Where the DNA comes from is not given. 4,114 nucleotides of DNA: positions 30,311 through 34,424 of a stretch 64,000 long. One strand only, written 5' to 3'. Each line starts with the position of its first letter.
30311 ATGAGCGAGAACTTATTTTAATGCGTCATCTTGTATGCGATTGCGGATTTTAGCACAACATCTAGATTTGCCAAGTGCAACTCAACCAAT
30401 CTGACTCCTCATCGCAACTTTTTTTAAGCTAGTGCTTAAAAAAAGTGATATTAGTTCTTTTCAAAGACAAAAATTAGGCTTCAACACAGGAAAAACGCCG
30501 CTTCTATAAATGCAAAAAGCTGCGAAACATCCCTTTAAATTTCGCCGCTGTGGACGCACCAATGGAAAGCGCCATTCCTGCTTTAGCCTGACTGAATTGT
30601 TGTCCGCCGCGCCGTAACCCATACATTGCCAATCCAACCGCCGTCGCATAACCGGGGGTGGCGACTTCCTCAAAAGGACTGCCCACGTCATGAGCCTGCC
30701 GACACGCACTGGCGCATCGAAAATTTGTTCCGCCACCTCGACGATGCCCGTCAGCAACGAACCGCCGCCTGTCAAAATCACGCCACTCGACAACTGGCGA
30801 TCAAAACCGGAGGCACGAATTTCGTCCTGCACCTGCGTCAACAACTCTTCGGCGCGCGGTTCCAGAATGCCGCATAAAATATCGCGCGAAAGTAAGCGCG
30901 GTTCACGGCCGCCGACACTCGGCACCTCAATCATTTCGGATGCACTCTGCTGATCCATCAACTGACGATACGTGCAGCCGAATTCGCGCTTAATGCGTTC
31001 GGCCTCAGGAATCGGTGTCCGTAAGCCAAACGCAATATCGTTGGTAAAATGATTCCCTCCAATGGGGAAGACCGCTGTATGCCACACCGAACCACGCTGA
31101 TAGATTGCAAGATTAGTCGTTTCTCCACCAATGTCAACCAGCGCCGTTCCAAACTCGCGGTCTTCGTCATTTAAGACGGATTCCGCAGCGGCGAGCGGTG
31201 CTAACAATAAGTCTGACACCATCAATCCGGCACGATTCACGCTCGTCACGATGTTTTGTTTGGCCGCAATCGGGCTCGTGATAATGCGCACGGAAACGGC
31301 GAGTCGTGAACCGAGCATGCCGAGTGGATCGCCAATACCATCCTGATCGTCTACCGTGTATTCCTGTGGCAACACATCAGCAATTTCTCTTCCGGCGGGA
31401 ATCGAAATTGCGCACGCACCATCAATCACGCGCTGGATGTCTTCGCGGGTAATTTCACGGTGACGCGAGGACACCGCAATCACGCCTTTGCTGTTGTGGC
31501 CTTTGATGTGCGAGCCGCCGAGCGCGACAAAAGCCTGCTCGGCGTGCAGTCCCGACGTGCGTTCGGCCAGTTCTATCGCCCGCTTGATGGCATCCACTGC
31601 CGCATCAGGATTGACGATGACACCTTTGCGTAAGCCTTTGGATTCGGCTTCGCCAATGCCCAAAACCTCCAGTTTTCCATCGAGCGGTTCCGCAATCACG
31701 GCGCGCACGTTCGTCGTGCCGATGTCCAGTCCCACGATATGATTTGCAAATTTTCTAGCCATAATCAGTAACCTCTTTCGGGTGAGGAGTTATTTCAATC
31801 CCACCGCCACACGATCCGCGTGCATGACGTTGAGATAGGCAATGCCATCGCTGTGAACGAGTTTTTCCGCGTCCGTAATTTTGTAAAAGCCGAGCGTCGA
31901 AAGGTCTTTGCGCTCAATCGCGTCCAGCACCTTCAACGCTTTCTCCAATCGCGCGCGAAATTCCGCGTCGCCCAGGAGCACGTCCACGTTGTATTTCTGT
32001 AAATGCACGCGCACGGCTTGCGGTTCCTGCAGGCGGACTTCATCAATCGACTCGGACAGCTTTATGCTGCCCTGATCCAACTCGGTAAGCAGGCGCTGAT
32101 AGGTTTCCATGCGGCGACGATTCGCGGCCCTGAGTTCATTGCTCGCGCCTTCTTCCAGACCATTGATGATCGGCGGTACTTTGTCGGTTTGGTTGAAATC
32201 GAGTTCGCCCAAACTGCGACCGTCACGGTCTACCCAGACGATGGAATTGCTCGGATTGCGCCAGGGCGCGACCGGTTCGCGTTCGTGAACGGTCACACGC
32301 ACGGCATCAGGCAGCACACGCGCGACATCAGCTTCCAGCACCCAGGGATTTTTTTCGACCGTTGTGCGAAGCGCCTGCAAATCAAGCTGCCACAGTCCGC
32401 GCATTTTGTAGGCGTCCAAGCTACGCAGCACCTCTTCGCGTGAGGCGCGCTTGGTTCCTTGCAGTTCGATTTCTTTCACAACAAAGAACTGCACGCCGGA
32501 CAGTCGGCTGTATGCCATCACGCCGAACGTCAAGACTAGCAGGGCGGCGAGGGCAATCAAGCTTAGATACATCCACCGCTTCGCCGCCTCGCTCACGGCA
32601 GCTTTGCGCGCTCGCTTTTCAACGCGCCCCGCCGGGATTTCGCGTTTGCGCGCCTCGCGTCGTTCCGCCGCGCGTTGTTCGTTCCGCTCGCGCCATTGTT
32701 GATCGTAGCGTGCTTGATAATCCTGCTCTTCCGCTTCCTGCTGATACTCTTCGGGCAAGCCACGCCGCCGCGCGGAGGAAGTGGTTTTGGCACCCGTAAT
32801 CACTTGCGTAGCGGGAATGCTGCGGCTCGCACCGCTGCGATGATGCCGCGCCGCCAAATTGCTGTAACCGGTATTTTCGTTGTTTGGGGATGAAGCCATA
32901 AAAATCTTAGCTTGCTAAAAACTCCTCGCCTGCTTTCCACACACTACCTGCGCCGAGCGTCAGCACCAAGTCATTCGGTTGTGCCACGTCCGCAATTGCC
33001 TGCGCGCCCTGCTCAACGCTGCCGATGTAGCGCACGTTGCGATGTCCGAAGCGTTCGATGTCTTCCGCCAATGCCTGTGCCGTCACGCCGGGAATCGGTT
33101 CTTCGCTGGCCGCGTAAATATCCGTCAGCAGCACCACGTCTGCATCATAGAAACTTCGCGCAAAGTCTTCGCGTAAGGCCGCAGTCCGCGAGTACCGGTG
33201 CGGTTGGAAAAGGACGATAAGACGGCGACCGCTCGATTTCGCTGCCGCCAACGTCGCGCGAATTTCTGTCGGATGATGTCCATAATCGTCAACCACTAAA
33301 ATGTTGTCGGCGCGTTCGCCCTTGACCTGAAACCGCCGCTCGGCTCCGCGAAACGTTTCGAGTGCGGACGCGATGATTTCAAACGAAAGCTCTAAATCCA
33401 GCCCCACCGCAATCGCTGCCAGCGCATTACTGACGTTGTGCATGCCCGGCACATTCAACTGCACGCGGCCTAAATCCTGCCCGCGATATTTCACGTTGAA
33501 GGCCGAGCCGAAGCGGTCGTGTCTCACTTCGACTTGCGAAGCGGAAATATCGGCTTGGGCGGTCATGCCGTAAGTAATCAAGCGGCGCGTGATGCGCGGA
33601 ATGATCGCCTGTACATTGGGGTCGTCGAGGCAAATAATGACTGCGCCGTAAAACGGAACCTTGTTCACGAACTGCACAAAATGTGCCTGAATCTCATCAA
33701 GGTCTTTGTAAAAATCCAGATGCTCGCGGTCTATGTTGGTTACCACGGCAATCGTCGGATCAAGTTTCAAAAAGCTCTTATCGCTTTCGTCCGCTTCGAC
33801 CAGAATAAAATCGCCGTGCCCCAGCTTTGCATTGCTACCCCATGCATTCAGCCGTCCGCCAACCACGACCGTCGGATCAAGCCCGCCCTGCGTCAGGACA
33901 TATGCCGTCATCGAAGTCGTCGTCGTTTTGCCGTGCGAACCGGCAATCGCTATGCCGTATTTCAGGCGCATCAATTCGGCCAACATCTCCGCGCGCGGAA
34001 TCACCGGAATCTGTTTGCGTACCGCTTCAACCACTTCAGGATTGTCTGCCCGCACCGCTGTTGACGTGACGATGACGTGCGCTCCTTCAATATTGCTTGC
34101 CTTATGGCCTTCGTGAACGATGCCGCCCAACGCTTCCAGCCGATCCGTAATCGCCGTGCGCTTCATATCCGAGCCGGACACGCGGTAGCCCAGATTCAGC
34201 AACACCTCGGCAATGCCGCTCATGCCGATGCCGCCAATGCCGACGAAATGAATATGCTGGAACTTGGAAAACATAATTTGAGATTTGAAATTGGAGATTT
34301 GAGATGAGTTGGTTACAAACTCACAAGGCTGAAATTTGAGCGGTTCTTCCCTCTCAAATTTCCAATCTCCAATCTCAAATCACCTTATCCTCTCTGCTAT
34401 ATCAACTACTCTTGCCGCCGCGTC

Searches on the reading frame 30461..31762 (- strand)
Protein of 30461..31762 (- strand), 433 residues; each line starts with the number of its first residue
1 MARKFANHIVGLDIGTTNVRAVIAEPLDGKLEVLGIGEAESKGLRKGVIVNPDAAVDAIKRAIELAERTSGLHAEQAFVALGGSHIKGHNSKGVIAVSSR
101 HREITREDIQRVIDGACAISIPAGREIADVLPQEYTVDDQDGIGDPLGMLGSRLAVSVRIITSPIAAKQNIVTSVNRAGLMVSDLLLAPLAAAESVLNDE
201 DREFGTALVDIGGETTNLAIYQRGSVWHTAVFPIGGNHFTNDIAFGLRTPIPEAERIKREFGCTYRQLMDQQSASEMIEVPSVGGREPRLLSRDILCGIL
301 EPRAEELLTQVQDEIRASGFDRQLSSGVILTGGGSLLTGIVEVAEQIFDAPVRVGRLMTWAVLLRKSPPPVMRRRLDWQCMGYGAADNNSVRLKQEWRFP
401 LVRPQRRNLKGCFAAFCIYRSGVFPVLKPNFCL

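Call 71: search_protein_families(library=ncbifam, proteins=[window:30461-31762:-], max_evalue=0.00001)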
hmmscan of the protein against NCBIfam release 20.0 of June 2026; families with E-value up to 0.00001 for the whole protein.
window:30461-31762:- (433 aa): 9 families
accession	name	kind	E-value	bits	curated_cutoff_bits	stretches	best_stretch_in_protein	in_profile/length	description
TIGR01174.1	ftsA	equivalog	4.2e-116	388.1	175.85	1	9-356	2-346/371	cell division protein FtsA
NF007009.0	PRK09472.1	equivalog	5.4e-90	302.5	409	1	7-359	8-363/420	cell division protein FtsA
NF011660.0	PRK15080.1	equivalog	1.6e-16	60.3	182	1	171-260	113-197/277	ethanolamine utilization protein EutJ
TIGR02529.1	EutJ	subfamily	6.2e-16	58.6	152.1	1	168-260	77-164/239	ethanolamine utilization protein EutJ family protein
NF010540.1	PRK13929.1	exception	3.1e-11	42.9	515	1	167-355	113-309/334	rod-share determining protein MreBH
TIGR00904.1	mreB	subfamily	3e-10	39.7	365.75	1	154-355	101-311/334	MreB/Mrl family cell shape determining protein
NF010539.0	PRK13927.1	subfamily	3.3e-09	36.1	293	1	168-354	115-310/339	rod shape-determining protein MreB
NF045709.1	Amuc_1101_fam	equivalog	8e-08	31.6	650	1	169-263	142-236/608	Amuc_1101 family PilM-like pilus complex protein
TIGR01175.1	pilM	subfamily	2e-07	30.3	133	1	7-353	3-311/348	type IV pilus assembly protein PilM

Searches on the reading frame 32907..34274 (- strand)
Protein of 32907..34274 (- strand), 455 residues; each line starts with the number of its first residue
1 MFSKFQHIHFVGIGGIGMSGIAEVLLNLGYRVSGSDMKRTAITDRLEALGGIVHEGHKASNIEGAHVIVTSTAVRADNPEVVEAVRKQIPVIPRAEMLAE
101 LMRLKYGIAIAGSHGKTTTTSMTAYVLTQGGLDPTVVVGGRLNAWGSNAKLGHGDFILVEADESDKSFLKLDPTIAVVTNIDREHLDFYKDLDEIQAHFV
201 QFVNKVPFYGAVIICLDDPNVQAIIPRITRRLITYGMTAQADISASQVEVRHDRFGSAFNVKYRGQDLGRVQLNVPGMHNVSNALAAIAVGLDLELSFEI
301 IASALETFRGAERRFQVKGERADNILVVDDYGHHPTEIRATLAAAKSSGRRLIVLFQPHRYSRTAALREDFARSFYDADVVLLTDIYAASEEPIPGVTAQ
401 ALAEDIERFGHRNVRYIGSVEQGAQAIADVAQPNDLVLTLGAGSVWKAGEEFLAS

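Call 71: search_protein_families(library=ncbifam, proteins=[window:32907-34274:-], max_evalue=0.00001)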
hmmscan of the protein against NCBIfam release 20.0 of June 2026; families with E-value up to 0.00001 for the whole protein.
window:32907-34274:- (455 aa): 24 families
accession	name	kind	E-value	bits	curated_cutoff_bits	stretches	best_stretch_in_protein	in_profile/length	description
TIGR01082.1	murC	equivalog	1e-168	562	335.1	1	7-452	1-448/449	UDP-N-acetylmuramate--L-alanine ligase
NF011171.0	PRK14573.1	equivalog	2.1e-96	323.6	1015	1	5-451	4-443/809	bifunctional UDP-N-acetylmuramate--L-alanine ligase/D-alanine--D-alanine ligase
TIGR01081.1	mpl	equivalog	2.8e-63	214.5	388.7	1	7-444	1-435/448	UDP-N-acetylmuramate:L-alanyl-gamma-D-glutamyl-meso-diaminopimelate ligase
TIGR01087.1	murD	equivalog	2.7e-32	112.4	211.95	1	8-354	2-344/441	UDP-N-acetylmuramoyl-L-alanine--D-glutamate ligase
NF053645.1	pMurC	equivalog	1.1e-30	106.8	560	2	10-241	3-249/492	pseudomurein biosynthesis peptide ligase pMurC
NF001124.0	PRK00139.1-2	equivalog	1.3e-28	100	476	1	174-443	200-468/500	UDP-N-acetylmuramoyl-L-alanyl-D-glutamate--2,6-diaminopimelate ligase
NF001126.0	PRK00139.1-4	equivalog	1.7e-28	99.4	373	1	174-356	195-374/486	UDP-N-acetylmuramoyl-L-alanyl-D-glutamate--2,6-diaminopimelate ligase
NF008896.0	PRK11929.1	equivalog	4e-28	97.8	1023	1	172-354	679-866/965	bifunctional UDP-N-acetylmuramoyl-L-alanyl-D-glutamate--2,6-diaminopimelate ligase MurE/UDP-N-acetylmuramoyl-tripeptide--D-alanyl-D-alanine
TIGR01143.1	murF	subfamily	6.7e-28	97.8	288.6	1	63-354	32-330/418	UDP-N-acetylmuramoyl-tripeptide--D-alanyl-D-alanine ligase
TIGR01085.1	murE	subfamily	5e-26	91.6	257.3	1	174-443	179-447/472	UDP-N-acetylmuramyl-tripeptide synthetase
NF053648.1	pMurE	equivalog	6.3e-22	77.9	600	1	171-442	188-451/464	pseudomurein biosynthesis peptide ligase pMurE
NF001123.0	PRK00139.1-1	equivalog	5.5e-16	58.3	586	1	174-443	198-465/493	UDP-N-acetylmuramoyl-L-alanyl-D-glutamate--2,6-diaminopimelate ligase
NF010623.0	PRK14016.1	subfamily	7.8e-15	54.1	877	1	174-440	567-849/871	cyanophycin synthetase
NF010628.0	PRK14022.1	equivalog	7e-14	51.4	536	1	174-443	202-456/483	UDP-N-acetylmuramoyl-L-alanyl-D-glutamate--L-lysine ligase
NF008041.0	PRK10773.1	equivalog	1.7e-13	50.2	551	1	60-331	57-334/453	UDP-N-acetylmuramoyl-tripeptide--D-alanyl-D-alanine ligase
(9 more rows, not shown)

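Call 82: list_cluster_members(proteins=[window:32907-34271:-, window:36602-37942:-, window:30461-31759:-, window:42191-44416:-, window:37945-39060:-, window:31790-32896:-, window:35447-36595:-, window:47881-49131:+, window:50039-51310:+, window:54440-55717:+])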
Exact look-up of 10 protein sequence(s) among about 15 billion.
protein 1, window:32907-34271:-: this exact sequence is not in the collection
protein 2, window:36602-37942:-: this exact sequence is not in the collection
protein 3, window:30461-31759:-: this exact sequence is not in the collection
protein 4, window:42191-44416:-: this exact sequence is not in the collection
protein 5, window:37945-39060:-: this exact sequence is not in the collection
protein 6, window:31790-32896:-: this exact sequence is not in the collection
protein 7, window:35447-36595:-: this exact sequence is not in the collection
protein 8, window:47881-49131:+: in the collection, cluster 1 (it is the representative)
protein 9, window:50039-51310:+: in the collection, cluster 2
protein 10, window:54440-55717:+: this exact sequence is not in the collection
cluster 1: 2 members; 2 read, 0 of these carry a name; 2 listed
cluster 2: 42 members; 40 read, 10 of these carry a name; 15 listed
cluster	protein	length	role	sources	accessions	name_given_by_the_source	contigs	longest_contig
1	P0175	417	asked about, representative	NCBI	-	-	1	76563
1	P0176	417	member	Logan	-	-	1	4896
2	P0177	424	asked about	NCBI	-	-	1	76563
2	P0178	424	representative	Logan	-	-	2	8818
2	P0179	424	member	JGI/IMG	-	homoserine dehydrogenase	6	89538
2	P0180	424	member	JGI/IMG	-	homoserine dehydrogenase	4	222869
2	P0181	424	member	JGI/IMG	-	homoserine dehydrogenase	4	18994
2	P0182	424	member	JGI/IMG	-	homoserine dehydrogenase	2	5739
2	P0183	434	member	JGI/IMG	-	homoserine dehydrogenase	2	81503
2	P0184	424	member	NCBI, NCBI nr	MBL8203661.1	MAG: homoserine dehydrogenase [Blastocatellia bacterium] | homoserine dehydrogenase [Blastocatellia bacterium]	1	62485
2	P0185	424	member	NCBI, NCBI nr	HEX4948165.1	MAG TPA: homoserine dehydrogenase [Blastocatellia bacterium] | homoserine dehydrogenase [Blastocatellia bacterium]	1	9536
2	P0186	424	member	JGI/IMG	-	homoserine dehydrogenase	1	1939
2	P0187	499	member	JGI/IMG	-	homoserine dehydrogenase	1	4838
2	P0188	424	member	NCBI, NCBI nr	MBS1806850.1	MAG: homoserine dehydrogenase [Acidobacteria bacterium] | homoserine dehydrogenase [Acidobacteriota bacterium]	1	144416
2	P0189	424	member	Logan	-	-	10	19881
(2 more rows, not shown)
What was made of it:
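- Host phylum: call 82.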
